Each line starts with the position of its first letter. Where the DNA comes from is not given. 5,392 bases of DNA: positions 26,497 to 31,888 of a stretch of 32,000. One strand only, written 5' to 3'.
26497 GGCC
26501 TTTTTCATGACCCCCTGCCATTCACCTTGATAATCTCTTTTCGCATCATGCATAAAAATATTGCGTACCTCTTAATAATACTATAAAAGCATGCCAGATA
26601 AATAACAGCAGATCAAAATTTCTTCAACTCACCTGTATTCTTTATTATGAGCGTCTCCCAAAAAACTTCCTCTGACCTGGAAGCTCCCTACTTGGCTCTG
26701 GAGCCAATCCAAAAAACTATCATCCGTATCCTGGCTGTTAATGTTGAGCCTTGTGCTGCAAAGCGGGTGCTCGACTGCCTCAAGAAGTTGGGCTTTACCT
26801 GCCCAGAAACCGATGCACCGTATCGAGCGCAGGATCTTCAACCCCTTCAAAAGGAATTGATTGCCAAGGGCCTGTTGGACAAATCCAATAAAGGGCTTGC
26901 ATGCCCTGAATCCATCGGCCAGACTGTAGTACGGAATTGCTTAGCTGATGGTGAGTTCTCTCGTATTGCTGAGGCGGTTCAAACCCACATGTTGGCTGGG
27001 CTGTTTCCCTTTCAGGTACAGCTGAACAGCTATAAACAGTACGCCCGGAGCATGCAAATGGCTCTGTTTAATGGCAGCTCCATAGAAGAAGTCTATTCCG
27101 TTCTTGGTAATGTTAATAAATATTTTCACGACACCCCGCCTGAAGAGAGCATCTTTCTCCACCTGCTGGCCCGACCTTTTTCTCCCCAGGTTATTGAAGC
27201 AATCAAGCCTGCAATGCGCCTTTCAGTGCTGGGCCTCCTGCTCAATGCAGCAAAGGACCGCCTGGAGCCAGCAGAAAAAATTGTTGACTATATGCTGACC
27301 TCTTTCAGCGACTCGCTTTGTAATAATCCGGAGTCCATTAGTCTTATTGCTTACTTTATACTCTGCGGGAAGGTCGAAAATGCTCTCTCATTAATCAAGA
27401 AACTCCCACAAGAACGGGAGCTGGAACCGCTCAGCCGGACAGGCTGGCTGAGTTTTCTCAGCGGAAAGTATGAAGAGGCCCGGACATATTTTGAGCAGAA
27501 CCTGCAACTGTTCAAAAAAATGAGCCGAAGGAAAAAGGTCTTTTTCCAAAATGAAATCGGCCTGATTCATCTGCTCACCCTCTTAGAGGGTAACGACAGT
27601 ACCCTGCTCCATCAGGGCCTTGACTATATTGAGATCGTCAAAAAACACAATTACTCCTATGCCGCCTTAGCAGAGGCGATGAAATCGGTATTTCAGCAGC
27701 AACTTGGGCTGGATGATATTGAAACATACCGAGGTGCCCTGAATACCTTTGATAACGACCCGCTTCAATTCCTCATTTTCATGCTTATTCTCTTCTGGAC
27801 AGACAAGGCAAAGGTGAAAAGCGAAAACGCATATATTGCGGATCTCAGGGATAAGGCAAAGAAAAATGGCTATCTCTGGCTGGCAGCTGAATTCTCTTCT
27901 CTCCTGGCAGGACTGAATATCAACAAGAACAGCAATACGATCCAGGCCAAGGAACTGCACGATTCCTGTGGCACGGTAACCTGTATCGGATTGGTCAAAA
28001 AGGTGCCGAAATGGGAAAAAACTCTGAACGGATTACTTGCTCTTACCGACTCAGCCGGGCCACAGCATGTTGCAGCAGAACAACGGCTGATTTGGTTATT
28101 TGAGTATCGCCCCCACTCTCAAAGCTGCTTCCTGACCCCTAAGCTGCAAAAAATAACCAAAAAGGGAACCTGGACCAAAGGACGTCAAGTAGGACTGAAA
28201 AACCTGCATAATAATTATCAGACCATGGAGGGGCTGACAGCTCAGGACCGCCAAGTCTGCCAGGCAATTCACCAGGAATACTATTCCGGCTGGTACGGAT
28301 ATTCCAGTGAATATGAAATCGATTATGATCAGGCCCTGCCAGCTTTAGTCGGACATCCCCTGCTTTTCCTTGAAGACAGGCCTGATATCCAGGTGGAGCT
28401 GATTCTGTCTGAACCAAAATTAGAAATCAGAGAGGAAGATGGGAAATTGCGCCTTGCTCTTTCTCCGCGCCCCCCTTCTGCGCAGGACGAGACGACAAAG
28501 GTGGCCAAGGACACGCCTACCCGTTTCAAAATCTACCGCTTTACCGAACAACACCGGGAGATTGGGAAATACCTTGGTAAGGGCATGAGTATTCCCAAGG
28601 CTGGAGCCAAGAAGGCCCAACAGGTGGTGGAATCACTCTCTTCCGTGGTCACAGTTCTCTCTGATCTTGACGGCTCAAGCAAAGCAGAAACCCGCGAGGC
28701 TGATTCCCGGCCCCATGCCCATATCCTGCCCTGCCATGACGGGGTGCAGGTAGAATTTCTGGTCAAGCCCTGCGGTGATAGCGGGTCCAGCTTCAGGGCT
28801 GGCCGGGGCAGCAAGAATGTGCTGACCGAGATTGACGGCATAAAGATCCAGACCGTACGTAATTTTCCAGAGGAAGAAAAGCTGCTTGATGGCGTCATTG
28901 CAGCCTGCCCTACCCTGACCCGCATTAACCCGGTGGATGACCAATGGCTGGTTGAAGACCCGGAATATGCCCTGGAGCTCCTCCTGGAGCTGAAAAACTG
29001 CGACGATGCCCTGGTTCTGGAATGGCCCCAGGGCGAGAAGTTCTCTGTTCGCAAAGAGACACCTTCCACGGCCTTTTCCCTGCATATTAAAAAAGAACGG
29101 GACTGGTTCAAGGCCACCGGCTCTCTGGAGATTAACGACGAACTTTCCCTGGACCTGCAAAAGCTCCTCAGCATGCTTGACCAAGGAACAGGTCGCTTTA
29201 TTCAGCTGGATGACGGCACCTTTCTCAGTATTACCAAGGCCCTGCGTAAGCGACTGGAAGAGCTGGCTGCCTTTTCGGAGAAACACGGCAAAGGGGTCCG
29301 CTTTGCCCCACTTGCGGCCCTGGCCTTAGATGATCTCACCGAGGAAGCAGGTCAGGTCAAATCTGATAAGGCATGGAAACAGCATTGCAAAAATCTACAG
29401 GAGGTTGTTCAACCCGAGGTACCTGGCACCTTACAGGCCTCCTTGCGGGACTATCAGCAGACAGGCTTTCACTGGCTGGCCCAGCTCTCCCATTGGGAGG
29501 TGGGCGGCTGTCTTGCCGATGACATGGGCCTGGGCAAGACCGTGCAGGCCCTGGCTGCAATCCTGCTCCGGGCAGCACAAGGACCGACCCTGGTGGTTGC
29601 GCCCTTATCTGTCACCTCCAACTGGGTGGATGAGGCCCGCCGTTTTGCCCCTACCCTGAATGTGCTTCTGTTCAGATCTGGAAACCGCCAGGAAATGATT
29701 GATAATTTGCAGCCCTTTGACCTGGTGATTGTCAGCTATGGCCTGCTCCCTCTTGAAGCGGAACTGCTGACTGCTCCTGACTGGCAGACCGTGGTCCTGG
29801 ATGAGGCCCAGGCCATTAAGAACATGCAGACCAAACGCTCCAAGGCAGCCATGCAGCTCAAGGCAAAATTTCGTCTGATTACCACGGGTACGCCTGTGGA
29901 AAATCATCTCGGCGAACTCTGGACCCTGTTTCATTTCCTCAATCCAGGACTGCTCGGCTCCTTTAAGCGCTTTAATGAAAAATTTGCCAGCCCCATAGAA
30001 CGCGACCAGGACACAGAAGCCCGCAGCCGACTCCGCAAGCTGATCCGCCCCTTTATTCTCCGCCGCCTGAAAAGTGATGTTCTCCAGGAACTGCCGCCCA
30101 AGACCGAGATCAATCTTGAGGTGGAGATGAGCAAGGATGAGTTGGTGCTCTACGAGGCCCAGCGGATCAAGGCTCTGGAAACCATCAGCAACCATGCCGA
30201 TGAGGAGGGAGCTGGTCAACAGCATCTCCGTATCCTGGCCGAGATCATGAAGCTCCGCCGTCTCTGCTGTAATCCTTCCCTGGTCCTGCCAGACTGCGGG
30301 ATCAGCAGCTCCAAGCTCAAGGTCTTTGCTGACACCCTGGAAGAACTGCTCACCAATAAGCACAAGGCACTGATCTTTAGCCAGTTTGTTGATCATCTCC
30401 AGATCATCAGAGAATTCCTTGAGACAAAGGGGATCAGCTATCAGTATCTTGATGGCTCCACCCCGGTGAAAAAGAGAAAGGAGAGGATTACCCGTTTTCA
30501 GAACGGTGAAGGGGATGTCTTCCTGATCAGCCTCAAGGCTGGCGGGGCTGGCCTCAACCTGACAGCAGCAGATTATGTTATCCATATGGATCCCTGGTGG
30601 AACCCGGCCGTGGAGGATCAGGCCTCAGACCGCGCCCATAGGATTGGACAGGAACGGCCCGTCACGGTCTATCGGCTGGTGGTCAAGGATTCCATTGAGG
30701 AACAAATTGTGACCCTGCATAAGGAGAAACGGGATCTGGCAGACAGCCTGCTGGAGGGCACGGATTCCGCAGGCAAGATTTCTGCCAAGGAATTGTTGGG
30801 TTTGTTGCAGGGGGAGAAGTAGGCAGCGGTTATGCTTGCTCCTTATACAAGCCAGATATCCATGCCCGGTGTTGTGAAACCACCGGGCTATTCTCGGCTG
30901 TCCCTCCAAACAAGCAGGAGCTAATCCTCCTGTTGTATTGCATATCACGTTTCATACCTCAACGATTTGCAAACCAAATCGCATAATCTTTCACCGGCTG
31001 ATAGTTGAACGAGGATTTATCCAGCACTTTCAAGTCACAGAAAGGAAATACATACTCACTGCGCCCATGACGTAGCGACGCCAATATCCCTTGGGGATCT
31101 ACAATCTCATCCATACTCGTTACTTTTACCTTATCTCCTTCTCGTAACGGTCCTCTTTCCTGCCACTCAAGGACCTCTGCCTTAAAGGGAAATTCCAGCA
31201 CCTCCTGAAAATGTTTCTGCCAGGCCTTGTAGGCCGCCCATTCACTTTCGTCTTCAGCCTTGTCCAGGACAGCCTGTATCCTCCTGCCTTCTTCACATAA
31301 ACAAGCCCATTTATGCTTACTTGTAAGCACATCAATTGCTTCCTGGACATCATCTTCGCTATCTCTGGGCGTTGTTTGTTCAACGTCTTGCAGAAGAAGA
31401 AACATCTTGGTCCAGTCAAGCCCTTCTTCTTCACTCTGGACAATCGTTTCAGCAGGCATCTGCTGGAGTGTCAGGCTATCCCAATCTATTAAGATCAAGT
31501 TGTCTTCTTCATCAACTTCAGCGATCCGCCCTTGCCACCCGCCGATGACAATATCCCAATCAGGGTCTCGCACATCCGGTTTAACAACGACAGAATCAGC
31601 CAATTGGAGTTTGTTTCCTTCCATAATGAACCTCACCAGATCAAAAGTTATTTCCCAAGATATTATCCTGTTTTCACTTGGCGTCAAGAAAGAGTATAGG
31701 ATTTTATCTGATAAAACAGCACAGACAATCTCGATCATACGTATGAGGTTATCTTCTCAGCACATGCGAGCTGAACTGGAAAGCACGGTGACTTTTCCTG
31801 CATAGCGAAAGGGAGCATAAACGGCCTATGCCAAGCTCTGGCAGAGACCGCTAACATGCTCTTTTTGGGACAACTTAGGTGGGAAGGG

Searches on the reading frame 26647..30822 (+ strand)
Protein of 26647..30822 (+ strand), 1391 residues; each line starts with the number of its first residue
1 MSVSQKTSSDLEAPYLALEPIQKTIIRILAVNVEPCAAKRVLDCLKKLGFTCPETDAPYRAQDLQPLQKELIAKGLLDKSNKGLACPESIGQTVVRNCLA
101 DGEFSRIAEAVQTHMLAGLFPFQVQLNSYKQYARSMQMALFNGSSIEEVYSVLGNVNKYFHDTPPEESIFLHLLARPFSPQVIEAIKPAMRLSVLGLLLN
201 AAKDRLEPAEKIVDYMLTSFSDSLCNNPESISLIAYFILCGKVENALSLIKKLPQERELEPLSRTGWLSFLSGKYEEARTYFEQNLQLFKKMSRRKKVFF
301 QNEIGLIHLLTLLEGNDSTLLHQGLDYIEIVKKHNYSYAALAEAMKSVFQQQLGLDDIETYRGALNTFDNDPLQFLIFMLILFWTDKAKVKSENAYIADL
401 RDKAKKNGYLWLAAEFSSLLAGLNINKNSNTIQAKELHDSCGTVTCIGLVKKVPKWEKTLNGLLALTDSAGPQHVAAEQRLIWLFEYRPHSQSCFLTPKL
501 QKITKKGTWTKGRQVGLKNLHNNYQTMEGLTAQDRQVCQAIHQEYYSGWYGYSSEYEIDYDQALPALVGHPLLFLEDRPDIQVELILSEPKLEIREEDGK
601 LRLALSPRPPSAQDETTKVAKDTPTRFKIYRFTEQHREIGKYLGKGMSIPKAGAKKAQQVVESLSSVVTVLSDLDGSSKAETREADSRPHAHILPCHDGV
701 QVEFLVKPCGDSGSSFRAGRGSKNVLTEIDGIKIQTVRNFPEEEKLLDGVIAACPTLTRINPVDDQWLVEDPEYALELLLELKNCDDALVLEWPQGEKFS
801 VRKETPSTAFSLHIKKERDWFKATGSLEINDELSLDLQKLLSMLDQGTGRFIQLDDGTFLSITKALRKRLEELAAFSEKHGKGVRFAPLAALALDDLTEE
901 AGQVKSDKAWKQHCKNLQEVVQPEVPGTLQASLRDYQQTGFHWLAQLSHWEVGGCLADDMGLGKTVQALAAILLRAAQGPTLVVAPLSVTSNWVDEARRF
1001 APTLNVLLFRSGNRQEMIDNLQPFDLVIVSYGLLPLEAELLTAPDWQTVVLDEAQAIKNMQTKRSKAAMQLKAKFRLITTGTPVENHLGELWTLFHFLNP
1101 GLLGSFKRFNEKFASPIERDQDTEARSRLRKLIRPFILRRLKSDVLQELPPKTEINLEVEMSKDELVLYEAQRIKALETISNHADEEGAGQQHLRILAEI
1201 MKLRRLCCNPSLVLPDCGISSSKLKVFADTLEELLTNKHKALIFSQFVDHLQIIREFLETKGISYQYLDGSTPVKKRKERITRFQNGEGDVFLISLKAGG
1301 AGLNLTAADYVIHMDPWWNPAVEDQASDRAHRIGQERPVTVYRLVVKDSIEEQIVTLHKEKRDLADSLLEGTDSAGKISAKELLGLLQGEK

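Call 13: search_protein_families(library=pfam, proteins=[window:26647-30822:+], max_evalue=0.1)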
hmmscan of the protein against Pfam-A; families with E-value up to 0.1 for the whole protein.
window:26647-30822:+ (1391 aa): 6 families
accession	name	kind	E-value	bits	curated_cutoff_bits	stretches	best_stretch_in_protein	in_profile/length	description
PF00176.29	SNF2-rel_dom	-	1.4e-69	234.8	24.9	1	936-1212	1-290/290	SNF2-related domain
PF00271.37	Helicase_C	-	6e-27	94.5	23.5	1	1229-1334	4-110/110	Helicase conserved C-terminal domain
PF00270.35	DEAD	-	0.00029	21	26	1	960-1067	23-140/167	DEAD/DEAH box helicase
PF04851.21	ResIII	-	0.0082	16.5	22.5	1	932-1084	3-163/164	Type III restriction enzyme, res subunit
PF11496.14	HDA2-3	-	0.012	15.3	27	1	1220-1358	88-233/278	Class II histone deacetylase complex subunits 2 and 3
PF07719.23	TPR_2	-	0.037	14.6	27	0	262-288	4-30/34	Tetratricopeptide repeat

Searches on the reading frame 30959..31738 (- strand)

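Call 13: search_protein_families(library=pfam, proteins=[window:30959-31738:-], max_evalue=0.1)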
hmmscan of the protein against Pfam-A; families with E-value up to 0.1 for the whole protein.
window:30959-31738:- (259 aa): 1 family
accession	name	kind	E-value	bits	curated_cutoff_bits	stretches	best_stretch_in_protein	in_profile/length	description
PF11535.13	Calci_bind_CcbP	-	4.3e-15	56.6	21.5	1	158-256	8-105/105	Calcium binding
